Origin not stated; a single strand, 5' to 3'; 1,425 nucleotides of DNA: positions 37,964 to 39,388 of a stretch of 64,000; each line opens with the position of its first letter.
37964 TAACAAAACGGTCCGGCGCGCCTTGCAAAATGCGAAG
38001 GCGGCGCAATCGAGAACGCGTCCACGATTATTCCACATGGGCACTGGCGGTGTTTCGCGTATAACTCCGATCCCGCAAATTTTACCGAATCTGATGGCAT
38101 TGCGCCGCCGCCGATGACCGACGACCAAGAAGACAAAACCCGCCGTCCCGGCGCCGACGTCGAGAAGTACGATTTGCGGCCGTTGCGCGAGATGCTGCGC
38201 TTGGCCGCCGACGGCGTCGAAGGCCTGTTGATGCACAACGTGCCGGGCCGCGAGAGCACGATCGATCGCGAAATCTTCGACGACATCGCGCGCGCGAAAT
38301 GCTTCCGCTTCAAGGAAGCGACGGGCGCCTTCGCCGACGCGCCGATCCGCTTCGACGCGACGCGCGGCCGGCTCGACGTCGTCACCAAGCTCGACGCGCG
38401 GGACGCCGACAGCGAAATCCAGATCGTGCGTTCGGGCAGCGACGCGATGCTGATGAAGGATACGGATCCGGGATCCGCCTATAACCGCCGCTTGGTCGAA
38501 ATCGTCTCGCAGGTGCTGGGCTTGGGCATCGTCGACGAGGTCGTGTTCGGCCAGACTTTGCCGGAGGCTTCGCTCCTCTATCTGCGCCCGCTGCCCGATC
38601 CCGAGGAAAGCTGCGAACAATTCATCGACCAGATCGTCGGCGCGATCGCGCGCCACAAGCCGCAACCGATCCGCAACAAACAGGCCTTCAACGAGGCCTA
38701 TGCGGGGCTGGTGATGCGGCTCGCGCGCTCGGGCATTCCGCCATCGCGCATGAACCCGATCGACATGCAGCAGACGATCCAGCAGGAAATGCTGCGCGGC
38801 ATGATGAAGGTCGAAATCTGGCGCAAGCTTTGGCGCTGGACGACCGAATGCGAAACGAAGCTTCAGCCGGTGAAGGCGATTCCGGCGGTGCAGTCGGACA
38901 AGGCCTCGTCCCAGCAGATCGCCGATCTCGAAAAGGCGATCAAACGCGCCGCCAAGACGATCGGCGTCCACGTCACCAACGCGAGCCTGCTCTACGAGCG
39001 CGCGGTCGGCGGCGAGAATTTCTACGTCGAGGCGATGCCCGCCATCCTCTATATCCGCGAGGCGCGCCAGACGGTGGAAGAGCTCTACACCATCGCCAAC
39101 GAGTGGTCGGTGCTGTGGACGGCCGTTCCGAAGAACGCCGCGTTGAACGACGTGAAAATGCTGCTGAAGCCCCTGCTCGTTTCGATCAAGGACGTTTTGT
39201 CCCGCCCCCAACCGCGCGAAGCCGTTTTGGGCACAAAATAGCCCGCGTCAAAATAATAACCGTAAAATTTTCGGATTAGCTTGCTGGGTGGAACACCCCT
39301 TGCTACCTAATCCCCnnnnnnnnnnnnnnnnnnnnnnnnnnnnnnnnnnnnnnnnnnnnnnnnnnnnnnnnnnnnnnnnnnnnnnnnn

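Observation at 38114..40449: Tandem pair of about 375-aa paralogous proteins with no recognisable domain, directly downstream of nrdJ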

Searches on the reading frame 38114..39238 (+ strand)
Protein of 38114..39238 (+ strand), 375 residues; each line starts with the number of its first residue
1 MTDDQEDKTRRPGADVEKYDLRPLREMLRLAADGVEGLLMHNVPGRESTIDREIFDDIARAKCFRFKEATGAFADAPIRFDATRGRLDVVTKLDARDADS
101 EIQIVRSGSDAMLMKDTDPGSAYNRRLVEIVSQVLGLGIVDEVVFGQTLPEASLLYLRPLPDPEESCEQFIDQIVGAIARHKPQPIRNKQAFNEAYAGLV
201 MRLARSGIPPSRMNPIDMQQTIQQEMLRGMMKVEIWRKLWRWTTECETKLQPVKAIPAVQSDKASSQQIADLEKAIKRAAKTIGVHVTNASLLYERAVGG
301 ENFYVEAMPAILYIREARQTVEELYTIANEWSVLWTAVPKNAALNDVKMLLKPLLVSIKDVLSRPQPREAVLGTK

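Call 4: search_protein_families(library=pfam, proteins=[window:38114-39238:+], max_evalue=1)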
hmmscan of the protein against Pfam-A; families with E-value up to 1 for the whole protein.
window:38114-39238:+ (375 aa): 1 family
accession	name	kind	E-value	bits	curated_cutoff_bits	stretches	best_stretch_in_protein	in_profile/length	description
PF12831.13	FAD_oxidored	-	0.15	11.8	27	1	253-320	245-295/416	FAD dependent oxidoreductase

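Call 5: search_protein_families(library=ncbifam, proteins=[window:38114-39238:+], max_evalue=1)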
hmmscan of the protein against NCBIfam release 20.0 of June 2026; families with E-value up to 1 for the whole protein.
window:38114-39238:+ (375 aa): 0 families

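Call 6: find_homologous_proteins(query=window:38114-39238:+)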
Query window:38114-39238:+ (375 aa): 21 proteins with E <= 0.001 among 6268 candidates.
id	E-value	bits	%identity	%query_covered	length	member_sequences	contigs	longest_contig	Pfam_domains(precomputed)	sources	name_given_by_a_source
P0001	9.2e-242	820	99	100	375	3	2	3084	-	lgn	-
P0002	1.0e-224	764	93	99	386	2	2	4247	-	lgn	-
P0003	7.9e-192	655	79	100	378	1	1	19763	-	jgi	jgi:hypothetical protein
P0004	2.0e-167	575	71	97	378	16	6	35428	-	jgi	jgi:hypothetical protein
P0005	7.4e-167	573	71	97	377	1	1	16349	-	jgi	-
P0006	3.6e-166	571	71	97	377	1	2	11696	-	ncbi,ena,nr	ncbi:MAG: hypothetical protein JNJ97_13430 [Alphaproteobacteria bacterium]|nr:hypothetical protein [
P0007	2.2e-165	568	70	97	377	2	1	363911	-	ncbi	-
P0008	2.8e-165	568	70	97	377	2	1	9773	-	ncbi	-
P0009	1.3e-157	543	66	97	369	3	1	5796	-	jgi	jgi:hypothetical protein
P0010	8.6e-157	540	69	91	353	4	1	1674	-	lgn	-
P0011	2.6e-156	539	65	97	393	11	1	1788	-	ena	-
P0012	7.7e-125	435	56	97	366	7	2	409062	-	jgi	jgi:hypothetical protein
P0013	7.6e-122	425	56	97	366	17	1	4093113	-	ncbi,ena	-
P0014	2.8e-121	423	55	97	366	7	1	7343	-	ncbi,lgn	-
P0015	3.2e-121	423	56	97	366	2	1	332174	-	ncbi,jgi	-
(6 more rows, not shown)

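Call 7: search_protein_families(library=phrogs, proteins=[window:38114-39238:+], max_evalue=1)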
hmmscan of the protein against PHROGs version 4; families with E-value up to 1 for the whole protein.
window:38114-39238:+ (375 aa): 0 families

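Call 8: search_protein_families(library=padloc, proteins=[window:38114-39238:+], max_evalue=1)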
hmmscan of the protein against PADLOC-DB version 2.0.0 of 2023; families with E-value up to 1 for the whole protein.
window:38114-39238:+ (375 aa): 1 family
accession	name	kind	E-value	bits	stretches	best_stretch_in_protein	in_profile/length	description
PDLC04023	PD-T4-10_A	-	0.073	10.8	1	257-292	76-111/148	-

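Call 9: search_solved_structures(query=window:38114-39238:+, max_evalue=10)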
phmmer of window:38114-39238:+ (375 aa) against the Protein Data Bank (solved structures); distinct sequences matched with E-value up to 10: 1.
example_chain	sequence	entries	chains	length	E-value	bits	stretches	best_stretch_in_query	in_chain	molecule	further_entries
3ufi_A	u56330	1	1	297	0.89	12.2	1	33-97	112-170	hypothetical protein BACOVA_04980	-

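Call 19: find_related_loci(query=A1, collection=genome_contigs, flank=10000)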
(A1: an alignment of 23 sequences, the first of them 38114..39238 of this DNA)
Query A1 (375 aa) in genome_contigs; peptide patterns used: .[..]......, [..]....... (x = any residue, [..] = any of these).
74 stretches matched a pattern; 18 encode a relative of the query (tblastn E <= 1e-3); 18 distinct loci.
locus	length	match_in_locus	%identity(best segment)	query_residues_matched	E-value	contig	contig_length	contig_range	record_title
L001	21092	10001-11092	71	5-368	1e-176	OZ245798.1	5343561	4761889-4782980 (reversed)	MAG: Tagaea sp. isolate 2d73b5ed-a5a6-4a34-9fba-0db9853539c9 genome assembly, chromosome: 1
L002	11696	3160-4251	71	5-368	1e-174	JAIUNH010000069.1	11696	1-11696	MAG: Proteobacteria bacterium isolate ALPHA1 spades-bin.77~NODE_5434_length_11696_cov_1.08099, whole genome shotgun sequ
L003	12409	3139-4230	66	6-368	9e-169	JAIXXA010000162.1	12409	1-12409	MAG: Rhodospirillaceae bacterium isolate D4_MAG_00038 pond_D4_MAG_00038_000000000194, whole genome shotgun sequence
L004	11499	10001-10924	74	5-312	1e-154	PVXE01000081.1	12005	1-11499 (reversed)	MAG: Tagaea sp. CACIAM 22H2 scaffold01108, whole genome shotgun sequence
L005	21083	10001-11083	56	12-373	1e-130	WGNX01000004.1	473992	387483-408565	MAG: Alphaproteobacteria bacterium isolate RI_332 c_000000173953, whole genome shotgun sequence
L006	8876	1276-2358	56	12-373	1e-130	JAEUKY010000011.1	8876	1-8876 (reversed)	MAG: Rhodospirillales bacterium isolate new MAG-107 k141_3060025, whole genome shotgun sequence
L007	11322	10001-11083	56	12-373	8e-130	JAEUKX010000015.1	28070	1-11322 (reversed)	MAG: Rhodospirillales bacterium isolate new MAG-106 k141_314527, whole genome shotgun sequence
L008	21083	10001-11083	56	12-373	6e-129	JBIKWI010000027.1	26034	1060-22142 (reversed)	MAG: Tagaea sp. isolate ME2015-09-13_3300035666_group6_bin128 Rohwer_bin1822_scaffold_1359_c1, whole genome shotgun sequ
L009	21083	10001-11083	56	12-373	4e-129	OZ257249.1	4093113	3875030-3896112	MAG: Tagaea sp. isolate 835704f9-8dba-454c-b00a-1ace12109bd4 genome assembly, chromosome: 1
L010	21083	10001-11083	56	12-373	1e-128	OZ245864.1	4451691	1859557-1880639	MAG: Tagaea sp. isolate b89f3a61-f39d-4744-9122-d78dad599a90 genome assembly, chromosome: 1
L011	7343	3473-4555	55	12-373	9e-129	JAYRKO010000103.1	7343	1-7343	MAG: Tagaea sp. isolate XM2_XAASGE1bin.18 NODE_4167_length_7343_cov_7.306680, whole genome shotgun sequence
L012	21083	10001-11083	56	12-373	4e-127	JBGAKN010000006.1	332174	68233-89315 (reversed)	MAG: Tagaea sp. isolate MAG_MBR_H10.16 MBRH10-16_opera_contig_122, whole genome shotgun sequence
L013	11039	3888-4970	55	12-373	2e-127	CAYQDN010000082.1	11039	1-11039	MAG TPA_asm: uncultured Azospirillum sp. isolate SRP269290_co5_39 genome assembly, contig: NODE_2188_length_11039_cov_17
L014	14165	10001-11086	52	11-373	9e-124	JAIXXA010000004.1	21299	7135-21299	MAG: Rhodospirillaceae bacterium isolate D4_MAG_00038 pond_D4_MAG_00038_000000000127, whole genome shotgun sequence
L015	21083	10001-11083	56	12-373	2e-128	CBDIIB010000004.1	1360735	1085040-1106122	MAG: Tagaea sp. isolate 1864d970-a1a3-420f-b209-01b41db31efa genome assembly, contig: contig_4, whole genome shotgun seq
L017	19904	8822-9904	51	11-373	3e-117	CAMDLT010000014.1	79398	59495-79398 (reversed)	MAG: Asaia bogorensis isolate TE-08apr19-29 genome assembly, contig: TE-08apr19-C159, whole genome shotgun sequence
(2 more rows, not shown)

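Call 21: predict_structure(alignment_id=A1)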
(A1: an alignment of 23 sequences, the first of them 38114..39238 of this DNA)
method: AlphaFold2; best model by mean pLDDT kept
length: 375 residues; sequences in the alignment: 23
mean_pLDDT: 67.9   pTM: 0.65
mean pLDDT of the five models: 67.9, 64.5, 64.4, 61.1, 49.9
residues with pLDDT >= 90: 44; 70-90: 145; 50-70: 100; < 50: 86
segments of 3 or more residues with pLDDT < 50: 1-46, 83-117, 372-375
pLDDT, mean of each block of 10 residues (from residue 1): 38 35 38 36 53 80 74 56 48 43 40 47 76 66 75 67 55 66 58 63 63 63 75 81 87 89 92 94 91 81 76 85 88 85 87 93 82 40
secondary structure, 60 per line:
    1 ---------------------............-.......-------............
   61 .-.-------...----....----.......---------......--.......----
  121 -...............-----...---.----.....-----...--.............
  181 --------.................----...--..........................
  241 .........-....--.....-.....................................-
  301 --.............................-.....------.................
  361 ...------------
elements in order: H22-33 H35-41 H49-61 E78-81 E86-92 E102-107 H110-116 H122-136 E142-144 H153-157 H168-180 H189-205 H215-249 H251-254 H257-261 H263-299 H303-331 H333-337 H344-363

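Call 22: search_protein_representatives(alignment_id=A1)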
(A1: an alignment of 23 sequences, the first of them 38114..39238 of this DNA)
Query: 23 sequences, 367 profile positions. Proteins with E-value up to 0.001 (for the whole library): 11; up to 1e-10: 10; up to 1e-30: 7. The best 11 are listed.
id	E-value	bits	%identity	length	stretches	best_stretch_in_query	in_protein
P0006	1.5e-206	702.4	-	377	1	3-366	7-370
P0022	3.7e-114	398.4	-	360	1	16-363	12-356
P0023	4.0e-110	385.1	-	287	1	17-288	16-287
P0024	3.3e-84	299.8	-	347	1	19-363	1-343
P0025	1.0e-71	258.8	-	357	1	15-364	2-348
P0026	1.3e-67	245.3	-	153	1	213-364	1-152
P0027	3.3e-49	184.7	-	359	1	14-362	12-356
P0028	2.3e-29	119.4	-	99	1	13-77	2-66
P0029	2.8e-25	106.0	-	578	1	292-367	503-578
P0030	4.2e-15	72.5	-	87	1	254-305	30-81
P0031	2.0e-10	57.1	-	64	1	303-363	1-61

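Call 25: search_protein_families(library=pfam, proteins=[P0022, P0024, P0025, P0027, P0029], max_evalue=0.1)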
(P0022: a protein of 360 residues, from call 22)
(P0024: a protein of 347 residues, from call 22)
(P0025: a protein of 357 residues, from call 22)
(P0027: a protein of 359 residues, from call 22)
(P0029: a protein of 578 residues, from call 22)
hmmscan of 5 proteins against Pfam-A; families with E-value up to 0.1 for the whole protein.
P0022 (360 aa): 0 families

P0024 (347 aa): 1 family
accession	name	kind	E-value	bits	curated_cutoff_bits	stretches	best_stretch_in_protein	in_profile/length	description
PF09130.16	DUF1932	-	0.015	15.7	25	1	139-193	12-67/70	Domain of unknown function (DUF1932)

P0025 (357 aa): 0 families

P0027 (359 aa): 0 families

P0029 (578 aa): 0 families

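Call 28: search_protein_families(library=pfam, proteins=[L003:400-2487:-, L003:4393-4842:+, L003:4929-5675:+, L003:5700-6485:+, L003:6508-7458:+, L003:7498-8283:+, L003:8222-9223:-, L003:9382-11640:+, L003:11600-12319:-, L003:2648-2968:+], max_evalue=0.001)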
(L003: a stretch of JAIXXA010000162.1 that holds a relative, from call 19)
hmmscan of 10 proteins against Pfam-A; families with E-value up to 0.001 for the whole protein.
L003:400-2487:- (695 aa): 2 families
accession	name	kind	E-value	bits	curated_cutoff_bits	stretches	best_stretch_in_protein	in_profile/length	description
PF02518.31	HATPase_c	-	3.6e-23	82.6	26.4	1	562-670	5-109/111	Histidine kinase-, DNA gyrase B-, and HSP90-like ATPase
PF00672.30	HAMP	-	5.7e-11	43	25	1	352-399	3-49/53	HAMP domain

L003:4393-4842:+ (149 aa): 0 families

L003:4929-5675:+ (248 aa): 3 families
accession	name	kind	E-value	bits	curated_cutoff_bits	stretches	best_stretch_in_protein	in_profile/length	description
PF22692.1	LlgE_F_G_D1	-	1.9e-15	57.2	27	1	89-153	1-62/64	Flagellar hook protein FlgE/F/G D1 domain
PF06429.18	Flg_bbr_C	-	2.3e-11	43.4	23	1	199-242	2-45/46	Flagellar basal body rod FlgEFG protein C-terminal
PF00460.25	Flg_bb_rod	-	1.5e-06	28.5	20.7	1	12-35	8-31/31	Flagella basal body rod protein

L003:5700-6485:+ (261 aa): 3 families
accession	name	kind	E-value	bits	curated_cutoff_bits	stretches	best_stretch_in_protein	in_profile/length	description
PF22692.1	LlgE_F_G_D1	-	8.9e-25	87.1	27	1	96-159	1-64/64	Flagellar hook protein FlgE/F/G D1 domain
PF06429.18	Flg_bbr_C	-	1.7e-21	75.9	23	1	215-260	1-46/46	Flagellar basal body rod FlgEFG protein C-terminal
PF00460.25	Flg_bb_rod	-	1e-11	45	20.7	1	4-34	1-31/31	Flagella basal body rod protein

L003:6508-7458:+ (316 aa): 2 families
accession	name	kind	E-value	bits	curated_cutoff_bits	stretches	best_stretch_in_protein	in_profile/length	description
PF13144.11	ChapFlgA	-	2.1e-27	96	23.8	1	184-305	3-122/122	Chaperone for flagella basal body P-ring formation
PF08666.17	SAF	-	5e-06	27.4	21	1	186-244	5-63/63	SAF domain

L003:7498-8283:+ (261 aa): 1 family
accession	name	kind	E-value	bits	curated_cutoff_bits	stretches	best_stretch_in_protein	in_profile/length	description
PF02107.21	FlgH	-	1.6e-54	184.5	27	1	62-260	2-172/172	Flagellar L-ring protein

L003:8222-9223:- (333 aa): 0 families

L003:9382-11640:+ (752 aa): 1 family
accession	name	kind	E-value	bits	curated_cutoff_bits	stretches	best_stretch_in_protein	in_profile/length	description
PF10135.14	Rod-binding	-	3.6e-07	31.1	25.1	1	692-737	3-50/51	Rod binding protein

L003:11600-12319:- (239 aa): 0 families

L003:2648-2968:+ (106 aa): 0 families

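Call 31: find_homologous_proteins(query=A2, max_evalue=0.01)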
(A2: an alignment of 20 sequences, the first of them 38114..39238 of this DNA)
Query A2 (20 sequences) (375 aa, profile of the alignment): 29 proteins with E <= 0.01 among 8000 candidates.
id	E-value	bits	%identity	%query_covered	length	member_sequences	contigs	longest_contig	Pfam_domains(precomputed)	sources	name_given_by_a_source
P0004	8.9e-179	612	71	97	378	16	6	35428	-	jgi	jgi:hypothetical protein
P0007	5.8e-178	610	70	97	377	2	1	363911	-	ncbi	-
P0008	1.2e-177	609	70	97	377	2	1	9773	-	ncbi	-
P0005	5.4e-177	607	71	97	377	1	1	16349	-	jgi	-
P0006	7.0e-177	606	71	97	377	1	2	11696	-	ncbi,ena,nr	ncbi:MAG: hypothetical protein JNJ97_13430 [Alphaproteobacteria bacterium]|nr:hypothetical protein [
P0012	1.2e-176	605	56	97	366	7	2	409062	-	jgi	jgi:hypothetical protein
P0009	1.5e-176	605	66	97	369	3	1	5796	-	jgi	jgi:hypothetical protein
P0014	2.6e-176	604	55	97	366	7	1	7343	-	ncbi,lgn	-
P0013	3.9e-176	604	56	97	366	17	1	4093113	-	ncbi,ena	-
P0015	9.5e-175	599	56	97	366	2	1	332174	-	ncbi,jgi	-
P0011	1.4e-174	599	65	97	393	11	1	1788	-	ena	-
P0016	2.2e-174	598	55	97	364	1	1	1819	-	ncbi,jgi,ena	jgi:hypothetical protein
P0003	1.6e-173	595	79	100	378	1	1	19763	-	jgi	jgi:hypothetical protein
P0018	7.0e-173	593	53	96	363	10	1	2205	-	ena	-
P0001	3.2e-170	584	99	100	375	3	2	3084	-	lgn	-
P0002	4.6e-168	577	93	99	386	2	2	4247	-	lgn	-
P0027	1.3e-122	428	24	93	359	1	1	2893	-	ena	-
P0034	3.8e-111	390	24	90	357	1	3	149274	-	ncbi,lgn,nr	ncbi:MAG: hypothetical protein HYR63_11590 [Proteobacteria bacterium]|nr:hypothetical protein [Pseud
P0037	5.2e-95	337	28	92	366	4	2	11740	-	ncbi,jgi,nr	ncbi:MAG: hypothetical protein FJX54_20585 [Alphaproteobacteria bacterium]|nr:hypothetical protein [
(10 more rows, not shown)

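Call 32: find_encoding_contigs(protein=P0034, flank=10000, max_places=3)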
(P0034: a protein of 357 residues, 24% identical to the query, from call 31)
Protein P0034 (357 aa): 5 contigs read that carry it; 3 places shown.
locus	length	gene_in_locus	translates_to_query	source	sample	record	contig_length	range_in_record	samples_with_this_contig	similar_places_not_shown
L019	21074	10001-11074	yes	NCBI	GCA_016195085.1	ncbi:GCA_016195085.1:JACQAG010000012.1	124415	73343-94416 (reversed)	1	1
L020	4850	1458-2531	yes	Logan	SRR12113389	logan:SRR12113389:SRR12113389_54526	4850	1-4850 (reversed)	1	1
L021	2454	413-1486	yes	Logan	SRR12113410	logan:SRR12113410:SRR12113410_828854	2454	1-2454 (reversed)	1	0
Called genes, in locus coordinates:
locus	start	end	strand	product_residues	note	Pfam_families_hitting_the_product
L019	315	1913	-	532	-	PF00563:EAL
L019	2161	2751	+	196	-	-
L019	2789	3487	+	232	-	PF00702:Hydrolase, PF13419:HAD_2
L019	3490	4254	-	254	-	PF00106:adh_short, PF08659:KR, PF13561:adh_short_C2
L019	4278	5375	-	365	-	PF01212:Beta_elim_lyase, PF01041:DegT_DnrJ_EryC1 (faint)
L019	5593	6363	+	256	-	PF13230:GATase_4, PF13522:GATase_6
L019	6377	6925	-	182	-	PF00583:Acetyltransf_1, PF13673:Acetyltransf_10 (weak), PF13508:Acetyltransf_7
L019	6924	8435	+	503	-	PF07364:DUF1485, PF07171:MlrC_C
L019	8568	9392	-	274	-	PF04248:NTP_transf_9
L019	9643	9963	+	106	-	-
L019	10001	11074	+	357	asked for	-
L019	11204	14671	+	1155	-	PF02743:dCache_1, PF22588:dCache_1_like, PF00989:PAS (faint), PF13188:PAS_8 (faint), PF12860:PAS_7, PF02518:HATPase_c, PF00072:Response_reg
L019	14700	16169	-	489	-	PF07364:DUF1485, PF07171:MlrC_C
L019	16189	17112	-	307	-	PF00701:DHDPS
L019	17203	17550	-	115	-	-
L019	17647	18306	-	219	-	PF00072:Response_reg, PF08281:Sigma70_r4_2 (faint), PF00196:GerE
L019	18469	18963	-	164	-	-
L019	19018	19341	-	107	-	-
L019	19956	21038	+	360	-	PF04344:CheZ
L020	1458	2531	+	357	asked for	-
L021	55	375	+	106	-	-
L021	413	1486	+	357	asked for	-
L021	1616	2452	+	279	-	?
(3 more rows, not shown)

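Call 33: find_encoding_contigs(protein=P0037, flank=10000, max_places=3)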
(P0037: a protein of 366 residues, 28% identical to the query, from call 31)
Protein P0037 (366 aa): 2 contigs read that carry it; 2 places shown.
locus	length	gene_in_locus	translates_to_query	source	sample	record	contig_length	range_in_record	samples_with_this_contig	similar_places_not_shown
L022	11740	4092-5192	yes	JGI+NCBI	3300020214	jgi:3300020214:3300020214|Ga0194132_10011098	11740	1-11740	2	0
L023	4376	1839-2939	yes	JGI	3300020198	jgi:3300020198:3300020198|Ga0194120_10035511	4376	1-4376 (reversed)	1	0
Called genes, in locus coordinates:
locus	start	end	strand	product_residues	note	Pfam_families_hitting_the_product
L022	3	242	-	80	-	PF21716:dnstrm_HI1420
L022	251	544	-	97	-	PF05973:Gp49 (weak)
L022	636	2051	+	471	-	PF01554:MatE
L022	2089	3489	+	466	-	PF00890:FAD_binding_2 (weak), PF01134:GIDA (faint), PF07992:Pyr_redox_2, PF12831:FAD_oxidored, PF13738:Pyr_redox_3 (weak), PF00070:Pyr_redox, PF02737:3HCDH_N (weak), PF02852:Pyr_redox_dim, +3 more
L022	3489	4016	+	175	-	PF13801:Metal_resist (weak), PF07813:LTXXQ (weak)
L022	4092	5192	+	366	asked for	-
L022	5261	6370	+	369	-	PF00155:Aminotran_1_2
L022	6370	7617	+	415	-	PF00070:Pyr_redox (faint), PF00890:FAD_binding_2 (weak), PF01266:DAO, PF03486:HI0933_like (faint), PF07992:Pyr_redox_2 (faint), PF13450:NAD_binding_8 (weak)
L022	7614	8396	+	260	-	PF17645:Amdase, PF01177:Asp_Glu_race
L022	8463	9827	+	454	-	PF00512:HisKA (weak), PF02518:HATPase_c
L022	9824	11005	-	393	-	PF00211:Guanylate_cyc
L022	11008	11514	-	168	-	-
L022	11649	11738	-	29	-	?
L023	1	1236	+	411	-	?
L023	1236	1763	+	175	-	PF13801:Metal_resist (weak), PF07813:LTXXQ (weak)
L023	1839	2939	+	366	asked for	-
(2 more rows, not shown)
